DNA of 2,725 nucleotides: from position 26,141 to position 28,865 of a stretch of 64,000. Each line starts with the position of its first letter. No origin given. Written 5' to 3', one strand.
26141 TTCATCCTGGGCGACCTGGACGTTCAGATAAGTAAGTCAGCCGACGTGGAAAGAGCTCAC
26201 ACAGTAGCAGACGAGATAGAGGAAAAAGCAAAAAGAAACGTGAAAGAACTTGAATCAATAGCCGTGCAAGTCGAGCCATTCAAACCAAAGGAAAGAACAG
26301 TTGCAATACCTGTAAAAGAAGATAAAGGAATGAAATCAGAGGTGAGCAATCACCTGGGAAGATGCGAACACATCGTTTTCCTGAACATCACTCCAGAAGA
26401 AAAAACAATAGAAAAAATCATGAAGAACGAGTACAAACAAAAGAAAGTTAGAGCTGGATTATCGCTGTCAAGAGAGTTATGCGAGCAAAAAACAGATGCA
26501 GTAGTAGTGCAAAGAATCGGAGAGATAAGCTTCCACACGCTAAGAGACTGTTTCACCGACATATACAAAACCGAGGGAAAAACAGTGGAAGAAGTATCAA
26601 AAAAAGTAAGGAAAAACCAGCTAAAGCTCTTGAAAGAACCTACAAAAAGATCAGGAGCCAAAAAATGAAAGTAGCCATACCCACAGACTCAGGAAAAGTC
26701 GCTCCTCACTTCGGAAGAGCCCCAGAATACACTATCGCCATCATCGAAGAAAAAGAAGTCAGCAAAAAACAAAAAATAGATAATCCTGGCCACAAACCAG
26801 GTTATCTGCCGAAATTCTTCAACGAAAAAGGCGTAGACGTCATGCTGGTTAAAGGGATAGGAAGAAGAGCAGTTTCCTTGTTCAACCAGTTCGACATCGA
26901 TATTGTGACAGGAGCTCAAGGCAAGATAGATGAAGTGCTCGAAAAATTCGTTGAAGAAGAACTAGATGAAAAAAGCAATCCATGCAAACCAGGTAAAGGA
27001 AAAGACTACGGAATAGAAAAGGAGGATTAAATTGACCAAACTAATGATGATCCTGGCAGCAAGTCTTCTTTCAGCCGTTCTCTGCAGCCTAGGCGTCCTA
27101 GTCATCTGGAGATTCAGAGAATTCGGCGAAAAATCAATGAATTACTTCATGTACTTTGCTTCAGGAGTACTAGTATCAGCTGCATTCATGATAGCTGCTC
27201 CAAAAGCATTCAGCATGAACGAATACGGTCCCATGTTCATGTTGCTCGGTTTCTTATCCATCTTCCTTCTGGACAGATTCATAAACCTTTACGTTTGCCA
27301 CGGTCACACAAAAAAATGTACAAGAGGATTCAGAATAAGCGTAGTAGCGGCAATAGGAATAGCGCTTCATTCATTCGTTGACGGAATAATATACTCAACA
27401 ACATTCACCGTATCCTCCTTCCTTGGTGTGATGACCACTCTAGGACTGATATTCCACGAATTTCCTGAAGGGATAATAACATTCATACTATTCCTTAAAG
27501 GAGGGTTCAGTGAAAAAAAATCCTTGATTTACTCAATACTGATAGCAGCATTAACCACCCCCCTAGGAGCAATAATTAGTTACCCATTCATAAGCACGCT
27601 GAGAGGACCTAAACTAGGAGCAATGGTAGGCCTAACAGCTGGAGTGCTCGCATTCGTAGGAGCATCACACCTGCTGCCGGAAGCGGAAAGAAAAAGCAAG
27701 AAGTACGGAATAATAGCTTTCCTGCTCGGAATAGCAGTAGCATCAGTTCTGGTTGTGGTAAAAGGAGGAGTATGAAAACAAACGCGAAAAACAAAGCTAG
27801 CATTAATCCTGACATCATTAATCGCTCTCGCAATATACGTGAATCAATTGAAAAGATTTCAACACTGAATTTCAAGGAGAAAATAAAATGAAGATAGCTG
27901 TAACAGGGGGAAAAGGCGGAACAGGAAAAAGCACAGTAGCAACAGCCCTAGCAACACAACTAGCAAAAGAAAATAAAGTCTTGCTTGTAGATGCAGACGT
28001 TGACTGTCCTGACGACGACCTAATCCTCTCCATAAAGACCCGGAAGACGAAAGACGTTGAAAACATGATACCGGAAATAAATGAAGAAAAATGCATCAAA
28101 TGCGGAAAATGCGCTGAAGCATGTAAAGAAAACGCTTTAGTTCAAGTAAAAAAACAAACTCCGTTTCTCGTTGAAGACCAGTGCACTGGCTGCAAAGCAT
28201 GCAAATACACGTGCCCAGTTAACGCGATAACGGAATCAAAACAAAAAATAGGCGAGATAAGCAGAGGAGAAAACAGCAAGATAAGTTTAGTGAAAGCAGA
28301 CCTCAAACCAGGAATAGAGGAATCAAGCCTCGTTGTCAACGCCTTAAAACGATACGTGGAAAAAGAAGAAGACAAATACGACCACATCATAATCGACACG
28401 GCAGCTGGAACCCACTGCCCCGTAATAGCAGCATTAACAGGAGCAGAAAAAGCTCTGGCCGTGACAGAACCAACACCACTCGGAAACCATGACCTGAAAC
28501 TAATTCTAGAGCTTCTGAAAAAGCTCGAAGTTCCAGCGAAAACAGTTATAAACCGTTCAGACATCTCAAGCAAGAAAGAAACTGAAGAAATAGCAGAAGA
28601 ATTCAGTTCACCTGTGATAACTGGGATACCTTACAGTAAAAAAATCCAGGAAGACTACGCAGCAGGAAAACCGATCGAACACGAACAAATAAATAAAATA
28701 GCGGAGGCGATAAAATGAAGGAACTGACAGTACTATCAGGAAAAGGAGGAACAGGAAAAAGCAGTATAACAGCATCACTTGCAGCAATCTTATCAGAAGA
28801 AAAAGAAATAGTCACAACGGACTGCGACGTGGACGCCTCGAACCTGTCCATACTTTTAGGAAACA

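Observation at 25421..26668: CDF metal exporter fused to a NifX-like cofactor-binding domain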

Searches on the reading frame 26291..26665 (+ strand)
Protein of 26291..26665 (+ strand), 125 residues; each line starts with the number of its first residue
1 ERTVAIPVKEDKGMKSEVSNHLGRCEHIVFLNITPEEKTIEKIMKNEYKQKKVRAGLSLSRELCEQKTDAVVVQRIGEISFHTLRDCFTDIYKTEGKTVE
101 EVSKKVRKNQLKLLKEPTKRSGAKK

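Call 19: search_solved_structures(query=window:26291-26665:+, max_evalue=1, show_alignments=3)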
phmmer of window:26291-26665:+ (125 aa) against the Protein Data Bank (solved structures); distinct sequences matched with E-value up to 1: 8.
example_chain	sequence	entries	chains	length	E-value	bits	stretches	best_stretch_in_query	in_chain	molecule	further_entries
1t3v_A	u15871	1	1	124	9.7e-06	28.9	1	4-112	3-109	conserved hypothetical protein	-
1o13_A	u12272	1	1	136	1.1e-05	28.7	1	3-112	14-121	probable NifB protein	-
2yx6_A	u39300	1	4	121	2.4e-05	27.6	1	4-41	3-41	Hypothetical protein PH0822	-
1eo1_A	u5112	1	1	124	0.00029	24.1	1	13-122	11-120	HYPOTHETICAL PROTEIN MTH1175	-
1rdu_A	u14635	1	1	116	0.001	22.4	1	4-114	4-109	conserved hypothetical protein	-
2gai_A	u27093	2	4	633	0.21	14.9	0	17-58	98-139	DNA topoisomerase I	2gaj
4tof_A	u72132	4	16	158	0.27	14.6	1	25-102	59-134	Bacterioferritin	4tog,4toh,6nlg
6o6q_A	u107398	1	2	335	0.65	13.3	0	17-65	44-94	Casein kinase 2 catalytic subunit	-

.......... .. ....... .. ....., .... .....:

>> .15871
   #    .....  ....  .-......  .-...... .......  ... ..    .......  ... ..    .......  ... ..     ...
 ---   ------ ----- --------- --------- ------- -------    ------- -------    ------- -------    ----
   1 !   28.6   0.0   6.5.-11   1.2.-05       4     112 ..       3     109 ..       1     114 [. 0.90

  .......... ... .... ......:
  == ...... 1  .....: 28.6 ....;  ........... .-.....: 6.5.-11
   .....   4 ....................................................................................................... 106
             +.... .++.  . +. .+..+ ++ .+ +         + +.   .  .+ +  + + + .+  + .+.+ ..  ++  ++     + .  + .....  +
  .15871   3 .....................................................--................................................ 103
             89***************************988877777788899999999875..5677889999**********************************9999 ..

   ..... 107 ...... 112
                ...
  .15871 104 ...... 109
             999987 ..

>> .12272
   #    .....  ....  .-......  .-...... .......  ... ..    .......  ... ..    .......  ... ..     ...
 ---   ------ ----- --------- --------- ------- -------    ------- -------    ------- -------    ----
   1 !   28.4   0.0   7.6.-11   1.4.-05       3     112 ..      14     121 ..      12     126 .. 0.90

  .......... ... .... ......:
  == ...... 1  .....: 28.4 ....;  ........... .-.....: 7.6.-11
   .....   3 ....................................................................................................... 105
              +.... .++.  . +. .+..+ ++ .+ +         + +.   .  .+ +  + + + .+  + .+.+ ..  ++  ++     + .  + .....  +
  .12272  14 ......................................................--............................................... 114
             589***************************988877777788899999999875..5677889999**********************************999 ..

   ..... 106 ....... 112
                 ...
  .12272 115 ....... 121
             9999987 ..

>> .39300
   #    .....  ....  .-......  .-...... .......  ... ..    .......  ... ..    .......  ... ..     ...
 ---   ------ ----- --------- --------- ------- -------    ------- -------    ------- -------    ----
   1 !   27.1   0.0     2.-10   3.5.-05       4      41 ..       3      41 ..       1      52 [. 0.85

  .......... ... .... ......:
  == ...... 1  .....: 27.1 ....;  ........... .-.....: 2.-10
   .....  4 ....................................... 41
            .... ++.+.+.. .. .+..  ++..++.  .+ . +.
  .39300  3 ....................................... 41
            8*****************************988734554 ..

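Call 59: predict_structure(alignment_id=A3)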
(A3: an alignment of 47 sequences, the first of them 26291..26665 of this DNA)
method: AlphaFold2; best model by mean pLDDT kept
length: 125 residues; sequences in the alignment: 47
mean_pLDDT: 92.2   pTM: 0.84
mean pLDDT of the five models: 92.2, 91.1, 90.7, 89.6, 89.4
residues with pLDDT >= 90: 106; 70-90: 14; 50-70: 2; < 50: 3
segments of 3 or more residues with pLDDT < 50: 123-125
pLDDT, mean of each block of 10 residues (from residue 1): 95 96 95 90 94 91 96 94 96 95 93 92 51
secondary structure, 60 per line:
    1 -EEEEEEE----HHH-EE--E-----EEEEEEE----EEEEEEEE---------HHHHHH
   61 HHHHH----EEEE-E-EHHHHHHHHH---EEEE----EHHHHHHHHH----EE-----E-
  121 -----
elements in order: E2-8 E27-33 E38-45 H55-65 E70-73 H78-86 E90-93 H99-107
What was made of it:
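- On Nitro_FeMo-Co / IPR003731 (NifX-like) domain: The domain model has pLDDT 92.2 (call 59).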

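Call 63: fold_search(model_id=the predicted structure, library=pdb)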
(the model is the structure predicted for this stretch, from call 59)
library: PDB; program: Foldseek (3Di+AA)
matches with E <= 10: 663; with E <= 0.001: 15
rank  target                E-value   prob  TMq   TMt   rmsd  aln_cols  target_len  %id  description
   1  2yx6_D                5.9e-09  1.00  0.74  0.82   2.8       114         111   22  Crystal structure of PH0822 (released 2007-10-30)
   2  1t3v_MODEL_1_A        6.3e-09  1.00  0.78  0.79   1.7       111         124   28  The NMR solution structure of TM1816 (released 2004-12-14)
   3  1o13                  1.3e-08  1.00  0.77  0.89   1.8       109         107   26  Crystal structure of a putative dinitrogenase iron-molybdenum cofactor (tm1816) from thermotoga maritima at 1.83 A resol (released 2002-12-18)
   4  2re2_A                1.8e-08  1.00  0.84  0.89   1.6       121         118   17  CRYSTAL STRUCTURE OF A PUTATIVE IRON-MOLYBDENUM COFACTOR (FEMO-CO) DINITROGENASE (TA1041M) FROM THERMOPLASMA ACIDOPHIL (released 2007-10-09)
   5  2re2_B                2.4e-08  1.00  0.84  0.87   1.6       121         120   17  CRYSTAL STRUCTURE OF A PUTATIVE IRON-MOLYBDENUM COFACTOR (FEMO-CO) DINITROGENASE (TA1041M) FROM THERMOPLASMA ACIDOPHIL (released 2007-10-09)
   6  2wfb                  3.4e-08  1.00  0.83  0.86   2.1       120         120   17  High resolution structure of the apo form of the orange protein (ORP) from Desulfovibrio gigas (released 2010-05-26)
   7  2yx6_B                5.7e-08  1.00  0.74  0.83   2.5       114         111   22  Crystal structure of PH0822 (released 2007-10-30)
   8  2yx6_A                1.1e-07  1.00  0.73  0.82   3.3       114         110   24  Crystal structure of PH0822 (released 2007-10-30)
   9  2yx6_C                2.4e-07  1.00  0.70  0.77   2.9       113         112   22  Crystal structure of PH0822 (released 2007-10-30)
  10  2qtd                  3.3e-07  1.00  0.69  0.82   2.5       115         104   17  Crystal structure of a putative dinitrogenase (mj0327) from methanocaldococcus jannaschii dsm at 1.70 A resolution (released 2007-08-21)
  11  1rdu_MODEL_1_A        8.0e-07  1.00  0.78  0.84   2.6       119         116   23  NMR STRUCTURE OF A PUTATIVE NIFB PROTEIN FROM THERMOTOGA (TM1290), WHICH BELONGS TO THE DUF35 FAMILY (released 2004-07-06)
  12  1p90                  1.4e-05  1.00  0.69  0.70   2.5       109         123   13  The Three-dimensional Structure of the Core Domain of NafY from Azotobacter vinelandii determined at 1.8 resolution (released 2003-08-19)
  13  1eo1_MODEL_1_A        1.5e-05  1.00  0.72  0.73   8.2       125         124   22  Solution structure of hypothetical protein MTH1175 from Methanobacterium thermoautotrophicum (released 2000-12-20)
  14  2kla_MODEL_1_A        2.5e-05  1.00  0.69  0.81   2.4       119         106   18  NMR STRUCTURE OF A PUTATIVE DINITROGENASE (MJ0327) FROM METHANOCOCCUS JANNASCHII (released 2009-08-11)
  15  9ian_F                3.3e-04  1.00  0.68  0.61   2.7       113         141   12  Nitrogenase maturase NifEN in complex with the cofactor chaperone NifX (released 2026-03-04)
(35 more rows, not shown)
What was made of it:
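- On Nitro_FeMo-Co / IPR003731 (NifX-like) domain: Foldseek gives TM 0.61-0.89 to 2yx6, 1o13, 2re2, 2wfb, 1rdu, 1p90, 1eo1 and 9ian_F, and nothing else is below E 1e-3 (call 63).
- Closest known: Desulfovibrio orange-protein. Same: ORP is a close structural match to the fused domain (TM 0.83-0.86, call 63).
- Closest known: NifX/NafY/NifB C-terminal domain. Same: Same fold (TM 0.61-0.70, call 63) and the same Pfam family.
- Fold: TM 0.7-0.89 to PH0822, TM1816, Ta1041m, ORP, NafY and NifX (call 63).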

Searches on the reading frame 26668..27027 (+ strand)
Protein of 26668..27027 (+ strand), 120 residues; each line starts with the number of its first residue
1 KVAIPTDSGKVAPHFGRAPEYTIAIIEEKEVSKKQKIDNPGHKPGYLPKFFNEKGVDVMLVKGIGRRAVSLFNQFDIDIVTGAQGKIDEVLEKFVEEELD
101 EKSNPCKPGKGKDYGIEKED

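Call 3: search_protein_families(library=pfam, proteins=[window:26668-27027:+], max_evalue=0.01)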
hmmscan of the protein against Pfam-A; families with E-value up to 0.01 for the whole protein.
window:26668-27027:+ (120 aa): 1 family
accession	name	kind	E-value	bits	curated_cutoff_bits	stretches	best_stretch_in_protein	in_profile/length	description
PF02579.22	Nitro_FeMo-Co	-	2.3e-19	69.9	26.3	1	8-95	2-93/94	Dinitrogenase iron-molybdenum cofactor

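Call 39: search_protein_families(library=ncbifam, proteins=[window:26668-27027:+], max_evalue=0.001)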
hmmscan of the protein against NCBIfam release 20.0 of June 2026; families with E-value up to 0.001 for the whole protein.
window:26668-27027:+ (120 aa): 1 family
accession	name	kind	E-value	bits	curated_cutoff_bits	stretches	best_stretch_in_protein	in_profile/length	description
NF041136.1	MrpORP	equivalog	7.5e-24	84.7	450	1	1-99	266-365/365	iron-sulfur cluster carrier protein MrpORP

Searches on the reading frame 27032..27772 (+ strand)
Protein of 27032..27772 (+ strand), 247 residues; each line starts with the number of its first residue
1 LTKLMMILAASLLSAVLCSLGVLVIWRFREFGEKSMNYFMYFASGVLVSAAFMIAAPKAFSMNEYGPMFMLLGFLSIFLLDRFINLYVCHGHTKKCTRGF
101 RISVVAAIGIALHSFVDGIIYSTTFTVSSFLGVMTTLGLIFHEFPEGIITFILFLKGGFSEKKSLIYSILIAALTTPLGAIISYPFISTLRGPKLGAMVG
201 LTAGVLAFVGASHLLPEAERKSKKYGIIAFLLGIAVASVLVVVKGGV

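Call 3: search_protein_families(library=pfam, proteins=[window:27032-27772:+], max_evalue=0.01)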
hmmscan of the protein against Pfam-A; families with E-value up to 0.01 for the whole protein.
window:27032-27772:+ (247 aa): 2 families
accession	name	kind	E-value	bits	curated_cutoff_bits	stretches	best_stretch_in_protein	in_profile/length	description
PF02535.28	Zip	-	5.9e-24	85.3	35.1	2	91-240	166-322/323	ZIP Zinc transporter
PF05975.17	EcsB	-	0.002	17.6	30.7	0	162-236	96-176/383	Bacterial ABC transporter protein EcsB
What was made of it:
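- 27032..27775 (+): ZIP-family divalent metal importer (ZupT-like). PF02535 E 5.9e-24 (call 3).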

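Call 39: search_protein_families(library=ncbifam, proteins=[window:27032-27772:+], max_evalue=0.001)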
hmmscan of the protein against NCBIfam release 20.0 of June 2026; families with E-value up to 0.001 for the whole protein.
window:27032-27772:+ (247 aa): 2 families
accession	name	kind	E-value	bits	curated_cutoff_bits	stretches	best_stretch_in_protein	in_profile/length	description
NF003243.0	PRK04201.1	equivalog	2.7e-17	62.9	252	1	2-239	3-260/266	zinc transporter ZupT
TIGR00820.1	zip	subfamily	5.8e-05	22.4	231.15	1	93-209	162-273/324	ZIP zinc/iron transport family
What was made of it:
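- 27032..27775 (+): ZupT model E 2.7e-17, below cut-off (call 39).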

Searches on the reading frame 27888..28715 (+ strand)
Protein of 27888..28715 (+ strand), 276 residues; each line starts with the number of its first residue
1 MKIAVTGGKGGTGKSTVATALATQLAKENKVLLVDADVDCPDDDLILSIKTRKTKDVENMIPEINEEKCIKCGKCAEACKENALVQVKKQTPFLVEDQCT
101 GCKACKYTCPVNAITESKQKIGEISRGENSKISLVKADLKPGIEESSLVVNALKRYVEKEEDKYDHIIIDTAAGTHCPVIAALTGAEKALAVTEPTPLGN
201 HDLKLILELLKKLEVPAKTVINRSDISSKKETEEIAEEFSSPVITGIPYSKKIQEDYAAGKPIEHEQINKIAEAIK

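Call 3: search_protein_families(library=pfam, proteins=[window:27888-28715:+], max_evalue=0.01)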
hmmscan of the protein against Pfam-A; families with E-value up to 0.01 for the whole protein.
window:27888-28715:+ (276 aa): 26 families (the best 25 are shown)
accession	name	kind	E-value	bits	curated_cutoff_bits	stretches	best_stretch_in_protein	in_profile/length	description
PF01656.29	CbiA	-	1.6e-19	70.5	25.4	1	3-263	1-125/125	CobQ/CobB/MinD/ParA nucleotide binding domain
PF10609.15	ParA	-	5.7e-17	62.4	27.1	2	2-65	5-70/246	NUBPL iron-transfer P-loop NTPase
PF13614.12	AAA_31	-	1.2e-15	58.4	27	1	3-214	4-168/177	AAA domain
PF00037.32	Fer4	-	4.5e-14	52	21.1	2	62-84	1-23/24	4Fe-4S binding domain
PF14697.11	Fer4_21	-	3.6e-12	46.7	35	1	63-115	2-58/59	4Fe-4S dicluster domain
PF02374.21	ArsA_ATPase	-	7.6e-12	45.5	24.3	1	1-67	1-70/305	Anion-transporting ATPase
PF12838.12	Fer4_7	-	1.6e-10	41.7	27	3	68-113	1-52/52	4Fe-4S dicluster domain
PF12837.12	Fer4_6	-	4.6e-10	39.4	25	2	61-84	1-24/24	4Fe-4S binding domain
PF12797.12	Fer4_2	-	4.9e-10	39.1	24.5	2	61-80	2-21/22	4Fe-4S binding domain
PF13237.11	Fer4_10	-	3.5e-09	36.9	25.5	2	40-79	19-52/53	4Fe-4S dicluster domain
PF13187.11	Fer4_9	-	3.6e-08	33.7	27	2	68-114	1-52/52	4Fe-4S dicluster domain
PF09140.17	MipZ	-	6.5e-06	26.1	20.7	1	3-38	3-39/262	ATPase MipZ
PF13484.11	Fer4_16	-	9e-06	26.8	30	1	98-121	1-23/66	4Fe-4S double cluster binding domain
PF06564.18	CBP_BcsQ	-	3.7e-05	23.8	21.3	1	2-47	3-46/234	Cellulose biosynthesis protein BcsQ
PF12800.12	Fer4_4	-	5.8e-05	23.5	24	0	98-111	3-16/17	4Fe-4S binding domain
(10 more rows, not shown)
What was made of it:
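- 27888..28718 (+): MinD/ParA-type P-loop ATPase with an inserted 2x[4Fe-4S] ferredoxin domain (Orp3/Orp4-like architecture). CbiA, ParA and Fer4 hits (call 3).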

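Call 39: search_protein_families(library=ncbifam, proteins=[window:27888-28715:+], max_evalue=0.001)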
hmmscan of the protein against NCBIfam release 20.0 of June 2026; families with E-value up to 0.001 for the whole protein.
window:27888-28715:+ (276 aa): 89 families (the best 25 are shown)
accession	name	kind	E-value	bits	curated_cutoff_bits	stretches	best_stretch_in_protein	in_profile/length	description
TIGR01968.1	minD_bact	equivalog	2.3e-18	66.5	212.9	2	3-58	4-60/261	septum site-determining protein MinD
TIGR01969.1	minD_arch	subfamily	4e-17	62.2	201.75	2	151-267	96-214/251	cell division ATPase MinD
NF041136.1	MrpORP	equivalog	1.5e-16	60.7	450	1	2-64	7-71/365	iron-sulfur cluster carrier protein MrpORP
NF041546.1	ParA_partition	equivalog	3.3e-14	52.9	180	2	3-37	2-37/203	ParA family partition ATPase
TIGR00345.1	GET3_arsA_TRC40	subfamily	1e-13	51.5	135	2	128-176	91-138/299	TRC40/GET3/ArsA family transport-energizing ATPase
TIGR01944.1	rnfB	subfamily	1.7e-12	47.3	68.7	1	53-119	99-165/190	RnfABCDGE type electron transport complex subunit B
NF005415.0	PRK06991.1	equivalog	1.5e-11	44.5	281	1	49-115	67-133/284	electron transport complex subunit RsxB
NF003475.0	PRK05113.1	equivalog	1.8e-11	44.2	203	1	52-116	98-162/190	electron transport complex subunit RsxB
NF006183.0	PRK08318.1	equivalog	9.5e-11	41.1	335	1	59-122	334-403/422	NAD-dependent dihydropyrimidine dehydrogenase subunit PreA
NF047398.1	AAA_KGGVGR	domain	1.9e-10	41.4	90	1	4-179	6-157/190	KGGVGR-motif variant AAA ATPase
NF058577.1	FdxA_fam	equivalog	2.2e-10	40.6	65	1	93-120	3-30/52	4Fe-4S ferredoxin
NF007202.0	PRK09623.1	equivalog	4.7e-10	39.7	166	1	30-119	13-103/105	3-methyl-2-oxobutanoate dehydrogenase subunit delta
NF008079.0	PRK10818.1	equivalog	5.2e-10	39.1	508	1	3-61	5-64/270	septum site-determining protein MinD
NF040684.1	PorD_Arch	equivalog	8.5e-10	38.6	120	1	51-118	16-83/85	pyruvate synthase subunit PorD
TIGR02700.1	flavo_MJ0208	hypoth_equivalog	1e-09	38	251.35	1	58-119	138-199/234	dihydromethanopterin reductase (acceptor)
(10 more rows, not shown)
